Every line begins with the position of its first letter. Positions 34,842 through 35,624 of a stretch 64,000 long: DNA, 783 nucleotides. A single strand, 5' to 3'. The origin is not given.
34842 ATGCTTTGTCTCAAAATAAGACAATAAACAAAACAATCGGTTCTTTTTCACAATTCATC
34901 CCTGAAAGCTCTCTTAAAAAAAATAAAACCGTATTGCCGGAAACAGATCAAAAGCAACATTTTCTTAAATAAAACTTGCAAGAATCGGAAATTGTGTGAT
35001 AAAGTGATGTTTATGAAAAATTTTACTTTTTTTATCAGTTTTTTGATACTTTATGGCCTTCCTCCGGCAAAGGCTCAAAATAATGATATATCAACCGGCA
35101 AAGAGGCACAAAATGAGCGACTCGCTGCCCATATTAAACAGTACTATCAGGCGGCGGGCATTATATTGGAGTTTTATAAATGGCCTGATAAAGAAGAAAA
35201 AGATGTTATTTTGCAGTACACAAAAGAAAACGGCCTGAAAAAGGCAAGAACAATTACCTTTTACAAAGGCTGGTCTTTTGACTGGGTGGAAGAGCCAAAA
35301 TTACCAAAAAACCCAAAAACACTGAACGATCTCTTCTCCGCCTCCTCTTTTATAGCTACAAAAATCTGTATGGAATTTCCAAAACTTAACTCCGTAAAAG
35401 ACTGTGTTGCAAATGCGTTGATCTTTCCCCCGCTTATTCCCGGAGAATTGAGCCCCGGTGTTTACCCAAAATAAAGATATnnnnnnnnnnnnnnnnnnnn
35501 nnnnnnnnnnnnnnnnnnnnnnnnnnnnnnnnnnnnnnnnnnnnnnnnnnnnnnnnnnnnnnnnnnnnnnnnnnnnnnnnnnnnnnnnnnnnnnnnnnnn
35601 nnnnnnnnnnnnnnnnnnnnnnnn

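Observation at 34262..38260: Triplicated module of promoter, small secreted protein and protease leader: direct, direct and inverted copies around one full-length S8-like protease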

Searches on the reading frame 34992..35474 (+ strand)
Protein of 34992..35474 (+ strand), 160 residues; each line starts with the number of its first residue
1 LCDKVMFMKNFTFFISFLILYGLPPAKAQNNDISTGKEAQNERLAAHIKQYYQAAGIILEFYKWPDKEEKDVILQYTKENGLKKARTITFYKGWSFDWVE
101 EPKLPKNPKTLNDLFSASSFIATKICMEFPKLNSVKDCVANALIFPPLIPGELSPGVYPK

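Call 7: search_protein_families(library=pfam, proteins=[window:34992-35474:+], max_evalue=0.1)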
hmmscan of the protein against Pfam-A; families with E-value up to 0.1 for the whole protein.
window:34992-35474:+ (160 aa): 0 families

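Call 10: find_homologous_proteins(query=window:34992-35474:+, max_evalue=0.01)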
Query window:34992-35474:+ (160 aa): 4 proteins with E <= 0.01 among 21 candidates.
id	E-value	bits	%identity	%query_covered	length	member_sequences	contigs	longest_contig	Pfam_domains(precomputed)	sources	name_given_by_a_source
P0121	4.2e-99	347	100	96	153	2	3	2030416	-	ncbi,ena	-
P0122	2.1e-89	315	88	97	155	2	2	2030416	-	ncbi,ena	-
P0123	4.1e-77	275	79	96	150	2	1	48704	-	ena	-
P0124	1.5e-55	205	64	96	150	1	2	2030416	-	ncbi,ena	-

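Call 11: find_encoding_contigs(protein=P0123, flank=10000, max_places=6)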
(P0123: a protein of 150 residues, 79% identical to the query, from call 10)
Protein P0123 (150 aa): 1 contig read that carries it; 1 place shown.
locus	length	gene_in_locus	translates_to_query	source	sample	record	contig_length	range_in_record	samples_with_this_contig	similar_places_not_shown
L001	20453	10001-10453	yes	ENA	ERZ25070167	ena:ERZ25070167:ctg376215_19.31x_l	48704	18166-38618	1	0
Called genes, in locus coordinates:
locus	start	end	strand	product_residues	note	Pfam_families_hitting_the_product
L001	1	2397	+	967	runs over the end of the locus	PF04851:ResIII, PF00270:DEAD, PF19778:RE_endonuc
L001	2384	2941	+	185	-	PF14437:MafB19-deam, PF00383:dCMP_cyt_deam_1, PF14439:Bd3614-deam (weak)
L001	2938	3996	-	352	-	PF00154:RecA_N, PF06745:ATPase (faint), PF08423:Rad51 (weak), PF27531:MT3502_N (weak), PF21096:RecA_C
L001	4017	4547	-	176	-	PF02464:CinA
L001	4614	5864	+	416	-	-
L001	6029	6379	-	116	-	-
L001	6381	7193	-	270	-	-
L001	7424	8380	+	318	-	PF03781:FGE-sulfatase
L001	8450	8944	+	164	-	PF21981:RecX_HTH3 (faint)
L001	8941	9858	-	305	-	-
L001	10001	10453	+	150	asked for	-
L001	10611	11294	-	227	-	-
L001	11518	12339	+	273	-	PF00248:Aldo_ket_red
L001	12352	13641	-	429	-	PF01979:Amidohydro_1, PF07969:Amidohydro_3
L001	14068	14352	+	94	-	PF00076:RRM_1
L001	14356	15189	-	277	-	PF01048:PNP_UDP_1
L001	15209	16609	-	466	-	PF07992:Pyr_redox_2, PF13738:Pyr_redox_3, PF00070:Pyr_redox, PF02852:Pyr_redox_dim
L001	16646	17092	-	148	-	-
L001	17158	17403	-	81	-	-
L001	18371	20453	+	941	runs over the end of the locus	-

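Call 12: find_encoding_contigs(protein=P0121, flank=10000, max_places=6)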
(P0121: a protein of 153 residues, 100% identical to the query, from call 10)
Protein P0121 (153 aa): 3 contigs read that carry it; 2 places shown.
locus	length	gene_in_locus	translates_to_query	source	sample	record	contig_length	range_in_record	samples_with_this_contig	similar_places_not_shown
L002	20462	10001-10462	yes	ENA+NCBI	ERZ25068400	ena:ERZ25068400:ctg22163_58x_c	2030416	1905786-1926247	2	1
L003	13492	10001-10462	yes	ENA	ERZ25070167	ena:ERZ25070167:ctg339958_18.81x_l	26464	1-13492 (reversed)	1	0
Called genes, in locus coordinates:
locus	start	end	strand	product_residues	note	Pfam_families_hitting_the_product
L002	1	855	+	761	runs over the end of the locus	PF18072:FGAR-AT_linker, PF00586:AIRS, PF02769:AIRS_C, PF00586:AIRS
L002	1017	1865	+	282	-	-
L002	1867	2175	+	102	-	-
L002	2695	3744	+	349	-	PF02912:Phe_tRNA-synt_N, PF01409:tRNA-synt_2d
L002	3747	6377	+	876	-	-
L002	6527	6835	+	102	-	PF00216:Bac_DNA_binding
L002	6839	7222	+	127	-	PF00376:MerR, PF13411:MerR_1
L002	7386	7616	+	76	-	-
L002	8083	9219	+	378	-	-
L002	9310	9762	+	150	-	-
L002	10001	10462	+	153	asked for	-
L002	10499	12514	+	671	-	-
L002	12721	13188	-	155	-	-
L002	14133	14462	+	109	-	PF00338:Ribosomal_S10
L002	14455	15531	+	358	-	PF00297:Ribosomal_L3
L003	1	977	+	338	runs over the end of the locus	PF00092:VWA, PF13519:VWA_2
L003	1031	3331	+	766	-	PF18072:FGAR-AT_linker, PF00586:AIRS, PF02769:AIRS_C, PF00586:AIRS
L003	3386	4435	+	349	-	PF02912:Phe_tRNA-synt_N, PF01409:tRNA-synt_2d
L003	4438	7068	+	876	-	-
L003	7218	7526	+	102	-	PF00216:Bac_DNA_binding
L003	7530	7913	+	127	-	PF00376:MerR, PF13411:MerR_1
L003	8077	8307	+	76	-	-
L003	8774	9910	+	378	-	-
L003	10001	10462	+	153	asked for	-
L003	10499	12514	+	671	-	-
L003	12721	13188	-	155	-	-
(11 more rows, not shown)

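Call 17: find_encoding_contigs(protein=P0122, flank=10000, max_places=6)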
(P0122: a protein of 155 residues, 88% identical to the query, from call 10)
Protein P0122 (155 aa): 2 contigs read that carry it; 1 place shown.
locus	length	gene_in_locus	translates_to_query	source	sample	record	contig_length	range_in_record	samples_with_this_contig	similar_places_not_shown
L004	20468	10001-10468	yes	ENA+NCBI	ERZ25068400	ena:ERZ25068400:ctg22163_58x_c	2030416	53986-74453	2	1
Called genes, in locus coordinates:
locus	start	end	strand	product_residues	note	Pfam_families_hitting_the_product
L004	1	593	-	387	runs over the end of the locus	-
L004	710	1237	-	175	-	-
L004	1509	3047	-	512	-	PF01464:SLT, PF01476:LysM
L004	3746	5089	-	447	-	PF04996:AstB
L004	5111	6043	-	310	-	PF22700:MVD-like_N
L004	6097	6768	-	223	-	PF00005:ABC_tran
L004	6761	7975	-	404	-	PF02687:FtsX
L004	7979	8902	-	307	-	PF03462:PCRF, PF00472:RF-1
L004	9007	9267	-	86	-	-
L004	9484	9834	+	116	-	PF00520:Ion_trans, PF07885:Ion_trans_2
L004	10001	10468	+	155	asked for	-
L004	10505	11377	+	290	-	-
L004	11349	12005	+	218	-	-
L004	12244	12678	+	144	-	PF00210:Ferritin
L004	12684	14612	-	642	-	-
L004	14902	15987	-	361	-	PF20510:HgmA_N, PF04209:HgmA_C (weak)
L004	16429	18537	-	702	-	PF01138:RNase_PH, PF03725:RNase_PH_C, PF03726:PNPase, PF01138:RNase_PH, PF00013:KH_1, PF00575:S1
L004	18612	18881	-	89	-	PF00312:Ribosomal_S15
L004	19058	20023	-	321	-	PF01509:TruB_N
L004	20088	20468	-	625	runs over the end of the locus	PF01926:MMR_HSR1, PF02421:FeoB_N, PF07670:Gate, PF07664:FeoB_C, PF07670:Gate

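Call 28: find_related_loci(query=A3, collection=genome_contigs, flank=6000)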
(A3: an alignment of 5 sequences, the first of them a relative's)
Query A3 (153 aa) in genome_contigs; peptide patterns used: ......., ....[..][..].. (x = any residue, [..] = any of these).
226 stretches matched a pattern, but none encodes a relative of the query by tblastn (E <= 1e-3).

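Call 32: predict_structure(alignment_id=A3)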
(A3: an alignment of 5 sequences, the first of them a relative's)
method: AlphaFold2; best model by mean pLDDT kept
length: 153 residues; sequences in the alignment: 5
mean_pLDDT: 43.0   pTM: 0.29
mean pLDDT of the five models: 43.0, 36.0, 36.0, 35.8, 35.6
residues with pLDDT >= 90: 0; 70-90: 0; 50-70: 34; < 50: 119
segments of 3 or more residues with pLDDT < 50: 1-3, 15-57, 78-90, 92-100, 104-153
pLDDT, mean of each block of 10 residues (from residue 1): 53 47 41 47 40 47 55 51 39 47 44 36 38 32 34 29
secondary structure, 60 per line:
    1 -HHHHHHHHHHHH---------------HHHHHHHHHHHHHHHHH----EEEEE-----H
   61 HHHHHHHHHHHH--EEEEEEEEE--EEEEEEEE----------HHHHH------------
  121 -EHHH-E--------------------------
elements in order: H2-13 H29-45 E50-54 H60-72 E75-83 E86-93 H104-108

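Call 33: search_protein_representatives(alignment_id=A3)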
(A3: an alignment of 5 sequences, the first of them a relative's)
Query: 5 sequences, 153 profile positions. Proteins with E-value up to 0.001 (for the whole library): 85; up to 1e-10: 8; up to 1e-30: 2. The best 85 are listed.
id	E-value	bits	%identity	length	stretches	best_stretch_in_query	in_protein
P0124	4.2e-77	273.4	-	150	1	1-153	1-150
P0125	5.1e-48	178.9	-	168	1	1-148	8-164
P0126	4.5e-13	65.5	-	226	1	47-140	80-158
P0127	1.5e-11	60.5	-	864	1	42-140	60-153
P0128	1.8e-11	60.2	-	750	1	7-151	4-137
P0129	2.9e-11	59.6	-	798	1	25-139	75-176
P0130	3.1e-11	59.5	-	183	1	33-98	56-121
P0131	3.8e-11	59.2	-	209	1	42-134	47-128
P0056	2.2e-10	56.7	-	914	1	46-143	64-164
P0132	2.4e-10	56.6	-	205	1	33-139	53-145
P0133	2.7e-10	56.4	-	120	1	43-96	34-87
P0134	3.5e-10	56.1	-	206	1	33-142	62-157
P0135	1.5e-09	54.0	-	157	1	44-139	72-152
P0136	2.5e-09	53.3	-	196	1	45-137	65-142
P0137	7.3e-09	51.8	-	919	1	42-141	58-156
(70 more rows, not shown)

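Call 51: find_encoding_contigs(protein=P0125, flank=6000, max_places=4)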
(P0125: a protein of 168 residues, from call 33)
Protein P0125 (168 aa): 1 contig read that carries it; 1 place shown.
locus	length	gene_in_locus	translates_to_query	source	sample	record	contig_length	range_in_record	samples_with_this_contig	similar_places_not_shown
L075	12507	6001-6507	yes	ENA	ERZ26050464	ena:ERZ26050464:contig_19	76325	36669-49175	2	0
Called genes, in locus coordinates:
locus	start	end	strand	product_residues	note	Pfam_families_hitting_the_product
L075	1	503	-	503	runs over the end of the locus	PF01645:Glu_synthase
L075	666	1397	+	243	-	PF01738:DLH, PF12146:Hydrolase_4 (faint), PF00326:Peptidase_S9 (faint), PF02230:Abhydrolase_2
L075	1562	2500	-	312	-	PF01820:Dala_Dala_lig_N, PF02655:ATP-grasp_3, PF08443:RimK, PF01071:GARS_A, PF02222:ATP-grasp (weak), PF02786:CPSase_L_D2, PF07478:Dala_Dala_lig_C, PF13535:ATP-grasp_4, +1 more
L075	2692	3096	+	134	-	-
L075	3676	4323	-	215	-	PF07963:N_methyl (weak)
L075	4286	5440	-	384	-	-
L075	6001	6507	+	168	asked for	-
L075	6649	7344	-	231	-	PF12762:DDE_Tnp_IS1595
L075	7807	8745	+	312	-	PF02649:GCHY-1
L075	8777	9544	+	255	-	PF02779:Transket_pyr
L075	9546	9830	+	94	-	PF02780:Transketolase_C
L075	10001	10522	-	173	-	-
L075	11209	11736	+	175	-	PF19502:DUF6036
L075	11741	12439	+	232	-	-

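Call 52: search_protein_families(library=pfam, proteins=[L001:10611-11294:-, L075:6649-7344:-, L001:8941-9858:-], max_evalue=0.01)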
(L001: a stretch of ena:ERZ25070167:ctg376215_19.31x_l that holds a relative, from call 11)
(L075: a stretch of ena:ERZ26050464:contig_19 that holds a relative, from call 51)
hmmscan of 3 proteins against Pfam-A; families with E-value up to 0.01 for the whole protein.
L001:10611-11294:- (227 aa): 1 family
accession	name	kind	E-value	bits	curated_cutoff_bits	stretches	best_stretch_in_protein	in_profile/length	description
PF13181.12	TPR_8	-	0.0032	17.9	25.7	0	62-88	3-29/34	Tetratricopeptide repeat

L075:6649-7344:- (231 aa): 1 family
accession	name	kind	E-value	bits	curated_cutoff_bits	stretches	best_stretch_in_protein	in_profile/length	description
PF12762.13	DDE_Tnp_IS1595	-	1.5e-26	93.6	27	1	70-211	5-153/153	ISXO2-like transposase domain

L001:8941-9858:- (305 aa): 0 families
